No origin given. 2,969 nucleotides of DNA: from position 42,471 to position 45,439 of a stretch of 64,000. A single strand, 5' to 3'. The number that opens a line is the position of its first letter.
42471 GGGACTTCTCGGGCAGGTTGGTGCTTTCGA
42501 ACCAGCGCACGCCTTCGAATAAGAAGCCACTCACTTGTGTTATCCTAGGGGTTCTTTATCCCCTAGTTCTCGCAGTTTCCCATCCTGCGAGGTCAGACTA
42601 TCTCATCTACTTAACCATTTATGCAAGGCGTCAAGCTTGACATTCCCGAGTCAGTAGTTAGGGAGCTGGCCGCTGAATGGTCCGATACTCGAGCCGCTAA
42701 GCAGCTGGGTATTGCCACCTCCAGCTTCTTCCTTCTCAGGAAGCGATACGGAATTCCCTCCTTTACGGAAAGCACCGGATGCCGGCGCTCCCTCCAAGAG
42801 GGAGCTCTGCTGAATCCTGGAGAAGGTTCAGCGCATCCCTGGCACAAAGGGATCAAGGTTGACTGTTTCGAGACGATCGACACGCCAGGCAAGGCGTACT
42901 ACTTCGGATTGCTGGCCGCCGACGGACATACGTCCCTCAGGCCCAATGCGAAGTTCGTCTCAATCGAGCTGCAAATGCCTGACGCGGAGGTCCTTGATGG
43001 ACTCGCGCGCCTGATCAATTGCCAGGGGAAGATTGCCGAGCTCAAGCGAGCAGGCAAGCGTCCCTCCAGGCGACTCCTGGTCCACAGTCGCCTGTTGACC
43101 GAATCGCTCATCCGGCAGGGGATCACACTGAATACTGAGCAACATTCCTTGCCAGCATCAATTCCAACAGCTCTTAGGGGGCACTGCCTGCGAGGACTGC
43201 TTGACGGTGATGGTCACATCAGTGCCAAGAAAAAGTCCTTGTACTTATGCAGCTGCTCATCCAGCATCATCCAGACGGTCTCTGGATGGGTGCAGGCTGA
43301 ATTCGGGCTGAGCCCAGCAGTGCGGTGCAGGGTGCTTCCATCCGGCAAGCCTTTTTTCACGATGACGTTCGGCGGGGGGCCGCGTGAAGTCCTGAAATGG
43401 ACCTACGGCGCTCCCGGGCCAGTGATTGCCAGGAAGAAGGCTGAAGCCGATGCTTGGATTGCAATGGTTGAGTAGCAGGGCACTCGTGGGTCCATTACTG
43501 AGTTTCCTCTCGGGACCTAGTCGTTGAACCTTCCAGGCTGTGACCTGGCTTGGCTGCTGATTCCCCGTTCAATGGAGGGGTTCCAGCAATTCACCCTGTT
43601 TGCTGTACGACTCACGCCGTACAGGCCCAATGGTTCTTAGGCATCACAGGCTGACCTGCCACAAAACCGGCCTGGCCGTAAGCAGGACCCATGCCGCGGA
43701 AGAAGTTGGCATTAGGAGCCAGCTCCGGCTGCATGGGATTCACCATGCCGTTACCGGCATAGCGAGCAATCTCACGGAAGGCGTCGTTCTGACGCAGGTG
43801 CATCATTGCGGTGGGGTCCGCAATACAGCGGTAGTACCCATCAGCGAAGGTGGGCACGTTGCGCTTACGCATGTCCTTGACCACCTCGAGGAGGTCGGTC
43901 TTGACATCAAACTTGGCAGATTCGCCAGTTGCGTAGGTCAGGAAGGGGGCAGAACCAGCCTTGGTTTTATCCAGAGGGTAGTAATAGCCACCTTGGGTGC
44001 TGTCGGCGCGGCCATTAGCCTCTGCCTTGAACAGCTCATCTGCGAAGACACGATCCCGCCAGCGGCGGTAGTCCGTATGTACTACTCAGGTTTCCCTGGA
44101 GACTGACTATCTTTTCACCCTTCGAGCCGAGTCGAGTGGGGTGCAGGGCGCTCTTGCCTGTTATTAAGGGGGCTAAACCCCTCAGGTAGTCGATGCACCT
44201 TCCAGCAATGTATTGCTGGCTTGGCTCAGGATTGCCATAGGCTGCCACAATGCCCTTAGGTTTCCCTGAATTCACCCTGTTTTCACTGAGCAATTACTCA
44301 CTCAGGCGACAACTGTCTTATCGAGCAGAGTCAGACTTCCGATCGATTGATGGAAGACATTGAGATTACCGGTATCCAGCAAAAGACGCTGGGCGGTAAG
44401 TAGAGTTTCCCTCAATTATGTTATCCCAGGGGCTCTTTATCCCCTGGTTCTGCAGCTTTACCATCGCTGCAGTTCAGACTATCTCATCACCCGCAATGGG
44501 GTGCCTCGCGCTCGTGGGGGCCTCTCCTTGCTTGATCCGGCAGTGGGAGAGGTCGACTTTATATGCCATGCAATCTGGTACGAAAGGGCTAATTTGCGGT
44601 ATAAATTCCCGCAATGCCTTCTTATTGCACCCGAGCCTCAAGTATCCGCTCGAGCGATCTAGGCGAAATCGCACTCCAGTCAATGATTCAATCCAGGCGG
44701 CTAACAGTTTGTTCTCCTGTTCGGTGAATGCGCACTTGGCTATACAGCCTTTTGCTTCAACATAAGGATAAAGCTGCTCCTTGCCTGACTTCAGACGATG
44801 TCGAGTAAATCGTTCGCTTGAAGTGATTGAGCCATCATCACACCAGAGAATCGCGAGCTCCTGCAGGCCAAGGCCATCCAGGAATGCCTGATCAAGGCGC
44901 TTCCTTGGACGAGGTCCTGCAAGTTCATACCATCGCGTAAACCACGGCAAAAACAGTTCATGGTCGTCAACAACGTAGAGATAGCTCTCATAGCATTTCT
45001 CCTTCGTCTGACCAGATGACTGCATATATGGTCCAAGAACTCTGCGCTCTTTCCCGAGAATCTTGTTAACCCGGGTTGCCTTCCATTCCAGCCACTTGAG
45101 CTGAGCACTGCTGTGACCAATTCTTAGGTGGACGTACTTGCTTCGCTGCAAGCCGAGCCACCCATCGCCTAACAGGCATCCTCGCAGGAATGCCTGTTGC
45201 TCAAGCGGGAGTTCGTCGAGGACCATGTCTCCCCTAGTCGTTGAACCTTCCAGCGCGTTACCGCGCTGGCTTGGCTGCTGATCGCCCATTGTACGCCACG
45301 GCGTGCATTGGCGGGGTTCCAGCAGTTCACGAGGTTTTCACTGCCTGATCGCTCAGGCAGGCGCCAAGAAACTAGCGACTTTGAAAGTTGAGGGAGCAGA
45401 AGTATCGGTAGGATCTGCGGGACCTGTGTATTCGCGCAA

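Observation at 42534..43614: Intron 4 carries its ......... endonuclease gene on the strand antisense to the intron and capsid gene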

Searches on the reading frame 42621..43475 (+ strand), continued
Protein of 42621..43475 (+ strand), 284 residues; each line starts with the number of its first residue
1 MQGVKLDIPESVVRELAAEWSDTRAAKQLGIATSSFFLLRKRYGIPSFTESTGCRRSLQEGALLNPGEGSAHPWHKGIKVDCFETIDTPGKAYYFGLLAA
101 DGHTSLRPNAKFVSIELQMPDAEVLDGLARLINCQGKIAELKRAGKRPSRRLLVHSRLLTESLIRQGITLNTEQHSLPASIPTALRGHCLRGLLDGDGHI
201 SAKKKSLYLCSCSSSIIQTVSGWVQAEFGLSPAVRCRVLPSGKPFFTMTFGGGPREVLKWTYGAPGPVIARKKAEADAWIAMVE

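Call 58: search_solved_structures(query=A2, max_evalue=1, show_alignments=1)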
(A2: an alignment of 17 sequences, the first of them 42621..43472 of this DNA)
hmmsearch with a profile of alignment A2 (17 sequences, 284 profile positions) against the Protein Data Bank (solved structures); distinct sequences matched with E-value up to 1: 9.
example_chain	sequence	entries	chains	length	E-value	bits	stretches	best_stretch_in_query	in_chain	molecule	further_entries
2dch_X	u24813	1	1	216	1.1e-05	28.1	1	92-206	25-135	putative homing endonuclease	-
7qsu_A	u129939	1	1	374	0.00027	23.5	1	84-254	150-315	V-ATPase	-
7qss_A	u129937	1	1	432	0.00038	23.1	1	84-254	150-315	V-type ATP synthase alpha chain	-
2ab5_A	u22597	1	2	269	0.011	18.2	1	86-143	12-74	mRNA maturase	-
1p8k_Z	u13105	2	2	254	0.048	16.2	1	92-133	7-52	Intron-encoded endonuclease I-AniI | LAGLIDADG endonuclease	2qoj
3uvf_A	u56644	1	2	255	0.097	15.2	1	92-134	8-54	Intron-encoded DNA endonuclease I-HjeMI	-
3eh8_A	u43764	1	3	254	0.12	14.9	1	92-133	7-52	Intron-encoded DNA endonuclease I-AniI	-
3h4s_E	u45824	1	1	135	0.43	13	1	186-231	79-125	KCBP interacting Ca2+-binding protein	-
4pzj_A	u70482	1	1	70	0.9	12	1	7-66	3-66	Transcriptional regulator, LysR family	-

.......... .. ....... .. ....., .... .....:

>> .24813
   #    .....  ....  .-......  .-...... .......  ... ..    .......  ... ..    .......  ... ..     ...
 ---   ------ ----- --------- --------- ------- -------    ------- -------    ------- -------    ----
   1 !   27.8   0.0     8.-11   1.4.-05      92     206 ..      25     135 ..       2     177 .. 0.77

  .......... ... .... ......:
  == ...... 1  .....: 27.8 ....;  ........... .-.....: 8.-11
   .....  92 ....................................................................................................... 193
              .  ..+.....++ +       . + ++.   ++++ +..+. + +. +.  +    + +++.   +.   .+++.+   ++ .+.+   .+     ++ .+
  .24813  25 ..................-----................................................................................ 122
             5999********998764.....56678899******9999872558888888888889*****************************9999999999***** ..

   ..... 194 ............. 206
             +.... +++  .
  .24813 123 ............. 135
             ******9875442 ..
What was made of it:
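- Closest known: I-DmoI, I-Tsp061I and PI-PfuI. Same: The sequence match to 2dch has E = 1e-5 (call 58).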

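Call 66: predict_structure(alignment_id=A3)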
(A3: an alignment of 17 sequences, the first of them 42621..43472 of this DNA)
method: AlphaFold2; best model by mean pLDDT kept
length: 284 residues; sequences in the alignment: 17
mean_pLDDT: 89.7   pTM: 0.76
mean pLDDT of the five models: 89.7, 88.5, 88.1, 87.8, 87.2
residues with pLDDT >= 90: 199; 70-90: 61; 50-70: 20; < 50: 4
segments of 3 or more residues with pLDDT < 50: 1-3
pLDDT, mean of each block of 10 residues (from residue 1): 66 89 85 89 86 71 66 72 95 98 89 95 96 88 94 92 95 93 98 98 96 97 96 96 96 92 96 96 71
secondary structure, 60 per line:
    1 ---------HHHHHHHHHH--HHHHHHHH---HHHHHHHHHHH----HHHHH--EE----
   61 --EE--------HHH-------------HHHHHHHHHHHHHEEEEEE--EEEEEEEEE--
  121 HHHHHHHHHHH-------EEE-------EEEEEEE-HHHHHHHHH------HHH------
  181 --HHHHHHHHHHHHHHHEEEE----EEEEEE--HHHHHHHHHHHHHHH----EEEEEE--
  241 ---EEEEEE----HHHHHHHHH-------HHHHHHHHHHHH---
elements in order: H10-19 H22-29 H33-43 H48-52 H89-101 E102-107 E110-118 H121-131 E139-141 E149-155 H157-165 H183-197 E198-201 E206-211 H214-228 E233-238 E244-249 H254-262 H270-281
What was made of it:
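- The AF2 model has pLDDT 89.7 (call 66).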

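Call 69: fold_search(model_id=the predicted structure, library=pdb)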
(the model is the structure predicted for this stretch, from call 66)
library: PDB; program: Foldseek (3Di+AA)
matches with E <= 10: 768; with E <= 0.001: 59
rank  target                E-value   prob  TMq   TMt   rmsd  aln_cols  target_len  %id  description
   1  1dq3                  1.6e-07  1.00  0.47  0.31   6.2       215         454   16  CRYSTAL STRUCTURE OF AN ARCHAEAL INTEIN-ENCODED HOMING ENDONUCLEASE PI-PFUI (released 2000-07-05)
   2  1vde_B                2.7e-07  1.00  0.46  0.32   6.7       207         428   19  PI-SCEI, A HOMING ENDONUCLEASE WITH PROTEIN SPLICING ACTIVITY (released 1998-04-08)
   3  7qsu                  3.1e-07  1.00  0.49  0.39   5.5       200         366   17  Crystal structure of homing endonuclease-associated TliVMA intein (C1A, d333-339) (released 2022-03-30)
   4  7qss                  3.1e-07  1.00  0.50  0.34   6.9       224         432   18  Crystal structure of homing endonuclease-associated TliVMA intein (C1A) (released 2022-03-30)
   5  2dch                  6.5e-07  1.00  0.46  0.60   5.1       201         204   16  Crystal structure of archaeal intron-encoded homing endonuclease I-Tsp061I (released 2006-07-06)
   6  4unb_A                1.6e-06  1.00  0.44  0.64   4.9       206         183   16  THE CRYSTAL STRUCTURE OF I-DMOI IN COMPLEX WITH ITS TARGET DNA AT 6 DAYS INCUBATION IN 5MM MN (STATE 5) (released 2014-12-17)
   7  5a0w_D                1.8e-06  1.00  0.48  0.68   4.6       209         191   15  THE CRYSTAL STRUCTURE OF I-DMOI E117A IN COMPLEX WITH ITS TARGET DNA AND IN THE PRESENCE OF 2MM MN (released 2016-05-11)
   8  6x1j_A                1.8e-06  1.00  0.44  0.52   6.6       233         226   14  The homing endonuclease I-WcaI bound to its DNA recognition sequence (released 2021-05-26)
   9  3hyi                  2.1e-06  1.00  0.44  0.44   6.4       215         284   12  Crystal structure of full-length DUF199/WhiA from Thermatoga maritima (released 2009-09-01)
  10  4ut0_K                2.2e-06  1.00  0.44  0.65   4.7       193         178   16  THE CRYSTAL STRUCTURE OF I-DMOI IN COMPLEX WITH ITS TARGET DNA AT 10 DAYS INCUBATION IN 5MM MN (STATE 7) (released 2014-12-17)
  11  2vs8_A                3.0e-06  1.00  0.45  0.65   4.7       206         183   16  The crystal structure of I-DmoI in complex with DNA and Mn (released 2008-11-11)
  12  1um2_B                3.0e-06  1.00  0.43  0.31   4.7       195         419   15  Crystal Structure of the Vma1-Derived Endonuclease with the Ligated Extein Segment (released 2004-09-22)
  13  4un7_G                3.1e-06  1.00  0.44  0.66   4.8       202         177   16  THE CRYSTAL STRUCTURE OF I-DMOI IN COMPLEX WITH ITS TARGET DNA BEFORE INCUBATION IN 5MM MN (STATE 1) (released 2014-12-03)
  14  5akn_A                3.3e-06  1.00  0.44  0.64   4.7       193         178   16  THE CRYSTAL STRUCTURE OF I-DMOI Q42AK120M IN COMPLEX WITH ITS TARGET DNA NICKED IN THE non-CODING STRAND B AND IN THE  (released 2015-06-17)
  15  5ak9_A                3.3e-06  1.00  0.45  0.65   4.7       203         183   16  THE CRYSTAL STRUCTURE OF I-DMOI Q42AK120M IN COMPLEX WITH ITS TARGET DNA IN THE PRESENCE OF 2MM MN (released 2015-06-17)
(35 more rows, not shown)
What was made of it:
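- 42621..43475 (+): Antisense homing-endonuclease gene: 284 aa, an N-terminal three-helix HTH-like domain plus a single-chain double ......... core. It fills the P8 loop. AF2 pLDDT 89.7; Foldseek top hits are PI-PfuI, PI-SceI, I-Tsp061I and I-DmoI (calls 66, 69).
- On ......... homing endonuclease, single-chain (Pfam PF14528 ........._3): The top Foldseek hits are PI-PfuI, PI-SceI, I-Tsp061I and I-DmoI, all at probability 1.00 (calls 66, 69).
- Closest known: I-DmoI, I-Tsp061I and PI-PfuI. Same: The fold and double-motif architecture match: Foldseek E = 1.6e-7 to 6.5e-7, with TM-score normalised to the target of 0.60-0.68 for I-DmoI and I-Tsp061I (call 69).
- The fold matches I-DmoI, I-Tsp061I and PI-PfuI (calls 58, 66, 69). 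Some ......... proteins are maturases: bI3 and I-AniI are among the structural matches (call 69).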

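Call 70: get_annotated_region(hit=H21, flank=2500)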
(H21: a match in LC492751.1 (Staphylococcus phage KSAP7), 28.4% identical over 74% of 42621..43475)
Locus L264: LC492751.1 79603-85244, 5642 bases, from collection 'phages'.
description: Staphylococcus phage KSAP7 genomic DNA, compelete genome.
organism: Staphylococcus phage KSAP7 (NCBI taxid 2599601)
taxonomy: Viruses; Duplodnaviria; Heunggongvirae; Uroviricota; Caudoviricetes; Herelleviridae; Twortvirinae; Silviavirus
host: Staphylococcus aureus; source: -; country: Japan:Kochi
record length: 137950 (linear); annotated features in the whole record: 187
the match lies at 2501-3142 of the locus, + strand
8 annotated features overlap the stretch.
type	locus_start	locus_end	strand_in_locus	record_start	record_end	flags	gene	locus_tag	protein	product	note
CDS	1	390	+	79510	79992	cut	-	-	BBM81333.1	hypothetical protein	orf81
CDS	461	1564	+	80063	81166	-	-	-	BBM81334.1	hypothetical protein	orf82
CDS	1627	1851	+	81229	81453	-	-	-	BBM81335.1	putative DNA repair protein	orf83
CDS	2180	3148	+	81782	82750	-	-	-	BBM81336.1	putative intron-encoded putative endonuclease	orf84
CDS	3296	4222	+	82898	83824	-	-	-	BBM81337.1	putative DNA repair recombinase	orf85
CDS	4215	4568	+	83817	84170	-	-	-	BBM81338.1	hypothetical protein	orf86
CDS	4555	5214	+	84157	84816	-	-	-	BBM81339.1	putative sigma factor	orf87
CDS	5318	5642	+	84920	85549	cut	-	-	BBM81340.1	putative Ig-like protein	orf88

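Call 71: find_encoding_contigs(protein=P0021, flank=3000, max_places=2)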
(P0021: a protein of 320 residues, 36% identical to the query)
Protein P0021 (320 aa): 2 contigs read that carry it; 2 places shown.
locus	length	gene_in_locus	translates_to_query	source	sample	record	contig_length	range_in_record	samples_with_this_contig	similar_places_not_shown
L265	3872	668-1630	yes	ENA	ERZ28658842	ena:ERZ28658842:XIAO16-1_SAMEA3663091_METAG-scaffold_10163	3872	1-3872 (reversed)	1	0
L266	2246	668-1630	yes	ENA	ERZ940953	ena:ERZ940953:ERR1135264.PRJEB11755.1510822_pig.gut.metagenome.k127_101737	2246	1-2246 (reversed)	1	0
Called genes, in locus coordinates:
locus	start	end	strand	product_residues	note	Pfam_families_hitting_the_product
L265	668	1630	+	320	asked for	PF02796:HTH_7 (faint), PF13384:HTH_23 (faint), PF13518:HTH_28 (weak), PF14528:LAGLIDADG_3 (faint)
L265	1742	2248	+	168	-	-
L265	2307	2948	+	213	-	-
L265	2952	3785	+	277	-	-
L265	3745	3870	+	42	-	?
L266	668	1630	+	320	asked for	PF02796:HTH_7 (faint), PF13384:HTH_23 (faint), PF13518:HTH_28 (weak), PF14528:LAGLIDADG_3 (faint)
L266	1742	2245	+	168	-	?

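Call 78: find_related_loci(query=A3, collection=viral_contigs, flank=2500)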
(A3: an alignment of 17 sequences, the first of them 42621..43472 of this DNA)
Query A3 (284 aa) in viral_contigs; peptide patterns used: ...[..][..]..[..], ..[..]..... (x = any residue, [..] = any of these).
400 stretches matched a pattern; 237 encode a relative of the query (tblastn E <= 1e-3); the best 80 are kept; 80 distinct loci.
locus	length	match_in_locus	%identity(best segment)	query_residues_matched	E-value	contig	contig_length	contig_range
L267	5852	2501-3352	73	1-284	3e-142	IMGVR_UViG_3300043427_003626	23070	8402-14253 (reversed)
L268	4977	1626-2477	50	1-284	3e-96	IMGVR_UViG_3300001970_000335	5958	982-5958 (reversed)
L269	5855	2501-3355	43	2-284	7e-63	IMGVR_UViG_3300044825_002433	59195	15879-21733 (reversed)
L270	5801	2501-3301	30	5-279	1e-29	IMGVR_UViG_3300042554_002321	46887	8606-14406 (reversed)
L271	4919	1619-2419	30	5-279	6e-29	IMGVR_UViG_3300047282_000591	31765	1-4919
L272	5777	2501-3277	28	5-272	2e-28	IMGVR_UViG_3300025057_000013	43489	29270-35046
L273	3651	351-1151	29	5-279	2e-28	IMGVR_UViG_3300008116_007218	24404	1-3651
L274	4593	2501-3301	29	5-279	3e-28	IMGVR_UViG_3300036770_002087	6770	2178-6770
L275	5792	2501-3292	30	9-279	3e-28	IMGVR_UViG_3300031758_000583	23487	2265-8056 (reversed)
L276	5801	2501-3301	29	5-279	1e-26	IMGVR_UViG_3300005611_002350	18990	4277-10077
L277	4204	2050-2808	28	11-272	1e-24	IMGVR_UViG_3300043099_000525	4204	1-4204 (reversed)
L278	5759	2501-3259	28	11-272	1e-24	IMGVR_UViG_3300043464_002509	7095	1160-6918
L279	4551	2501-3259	28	11-272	1e-24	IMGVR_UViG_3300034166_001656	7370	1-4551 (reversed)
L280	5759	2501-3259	28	11-272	1e-24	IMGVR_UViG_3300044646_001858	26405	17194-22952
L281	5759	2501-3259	28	11-272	4e-24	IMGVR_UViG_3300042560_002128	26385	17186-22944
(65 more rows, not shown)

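Call 87: search_protein_families(library=ncbifam, proteins=[window:42621-43472:+], max_evalue=0.01)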
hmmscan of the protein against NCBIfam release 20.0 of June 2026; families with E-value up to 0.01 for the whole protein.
window:42621-43472:+ (284 aa): 0 families

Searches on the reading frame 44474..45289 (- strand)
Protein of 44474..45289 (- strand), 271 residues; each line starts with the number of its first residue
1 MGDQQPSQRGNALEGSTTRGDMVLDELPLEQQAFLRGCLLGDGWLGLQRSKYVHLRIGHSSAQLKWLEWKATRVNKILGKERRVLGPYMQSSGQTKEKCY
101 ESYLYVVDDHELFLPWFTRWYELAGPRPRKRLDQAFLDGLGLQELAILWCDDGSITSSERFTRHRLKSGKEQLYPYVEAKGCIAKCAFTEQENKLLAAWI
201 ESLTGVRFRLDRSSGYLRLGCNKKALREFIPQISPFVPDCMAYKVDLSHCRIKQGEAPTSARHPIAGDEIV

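Call 5: search_protein_families(library=pfam, proteins=[window:44474-45289:-], max_evalue=1)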
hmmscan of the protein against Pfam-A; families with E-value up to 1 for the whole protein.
window:44474-45289:- (271 aa): 1 family
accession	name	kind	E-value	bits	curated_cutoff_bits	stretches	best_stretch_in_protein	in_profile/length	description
PF03161.18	LAGLIDADG_2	-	8.9e-12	45.7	25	1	34-229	3-168/168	LAGLIDADG DNA endonuclease family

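Call 87: search_protein_families(library=ncbifam, proteins=[window:44474-45289:-], max_evalue=0.01)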
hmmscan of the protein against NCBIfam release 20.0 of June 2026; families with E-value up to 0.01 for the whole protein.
window:44474-45289:- (271 aa): 0 families
